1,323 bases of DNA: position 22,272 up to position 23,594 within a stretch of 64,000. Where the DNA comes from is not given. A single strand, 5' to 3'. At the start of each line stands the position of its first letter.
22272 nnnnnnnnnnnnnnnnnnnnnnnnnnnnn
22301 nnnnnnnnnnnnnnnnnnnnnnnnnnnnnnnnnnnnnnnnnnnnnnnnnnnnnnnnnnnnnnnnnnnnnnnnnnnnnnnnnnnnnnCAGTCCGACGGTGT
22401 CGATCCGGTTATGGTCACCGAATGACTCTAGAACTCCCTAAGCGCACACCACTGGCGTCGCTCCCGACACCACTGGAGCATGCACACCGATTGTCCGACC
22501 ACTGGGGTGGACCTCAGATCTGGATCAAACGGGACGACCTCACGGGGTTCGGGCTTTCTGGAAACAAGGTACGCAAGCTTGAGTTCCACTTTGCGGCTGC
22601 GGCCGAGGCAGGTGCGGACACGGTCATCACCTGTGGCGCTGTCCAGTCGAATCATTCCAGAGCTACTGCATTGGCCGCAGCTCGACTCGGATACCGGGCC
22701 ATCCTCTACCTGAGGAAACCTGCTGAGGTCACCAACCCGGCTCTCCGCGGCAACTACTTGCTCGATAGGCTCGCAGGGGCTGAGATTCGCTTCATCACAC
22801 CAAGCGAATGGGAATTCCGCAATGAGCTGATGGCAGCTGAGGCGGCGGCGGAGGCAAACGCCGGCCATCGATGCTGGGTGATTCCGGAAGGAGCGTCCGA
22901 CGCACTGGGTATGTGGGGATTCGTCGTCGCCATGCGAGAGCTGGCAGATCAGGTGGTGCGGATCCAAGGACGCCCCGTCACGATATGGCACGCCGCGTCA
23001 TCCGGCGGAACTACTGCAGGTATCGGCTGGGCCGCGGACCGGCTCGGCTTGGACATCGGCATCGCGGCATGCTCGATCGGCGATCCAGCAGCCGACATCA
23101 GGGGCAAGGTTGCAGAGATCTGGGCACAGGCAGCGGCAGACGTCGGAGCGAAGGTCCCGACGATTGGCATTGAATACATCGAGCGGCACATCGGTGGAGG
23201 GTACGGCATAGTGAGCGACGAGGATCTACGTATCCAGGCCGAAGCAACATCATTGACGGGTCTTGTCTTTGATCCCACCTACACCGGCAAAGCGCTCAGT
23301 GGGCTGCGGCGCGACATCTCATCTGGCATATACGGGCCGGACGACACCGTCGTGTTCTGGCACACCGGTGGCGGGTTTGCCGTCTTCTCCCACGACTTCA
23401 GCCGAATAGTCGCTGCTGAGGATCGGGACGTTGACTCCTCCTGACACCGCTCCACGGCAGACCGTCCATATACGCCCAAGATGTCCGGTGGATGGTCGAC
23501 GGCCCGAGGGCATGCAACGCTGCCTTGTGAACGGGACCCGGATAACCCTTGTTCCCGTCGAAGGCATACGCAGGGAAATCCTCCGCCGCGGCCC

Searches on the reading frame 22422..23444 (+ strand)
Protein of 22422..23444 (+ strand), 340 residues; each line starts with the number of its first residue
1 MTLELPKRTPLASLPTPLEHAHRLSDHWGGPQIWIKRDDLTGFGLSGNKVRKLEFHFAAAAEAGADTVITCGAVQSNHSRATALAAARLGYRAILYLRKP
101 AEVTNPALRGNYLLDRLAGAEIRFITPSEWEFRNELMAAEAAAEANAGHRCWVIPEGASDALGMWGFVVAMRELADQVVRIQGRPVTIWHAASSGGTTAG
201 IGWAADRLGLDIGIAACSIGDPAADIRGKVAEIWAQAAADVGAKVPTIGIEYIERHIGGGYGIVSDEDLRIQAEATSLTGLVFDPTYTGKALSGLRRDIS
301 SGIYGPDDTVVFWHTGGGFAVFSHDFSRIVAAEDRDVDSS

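Call 53: search_protein_families(library=pfam, proteins=[window:22422-23444:+], max_evalue=0.00001)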
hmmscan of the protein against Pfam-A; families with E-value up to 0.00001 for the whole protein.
window:22422-23444:+ (340 aa): 1 family
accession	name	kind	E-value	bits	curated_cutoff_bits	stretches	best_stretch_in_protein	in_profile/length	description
PF00291.31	PALP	-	7.8e-40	137.5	35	1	14-316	6-295/295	Pyridoxal-phosphate dependent enzyme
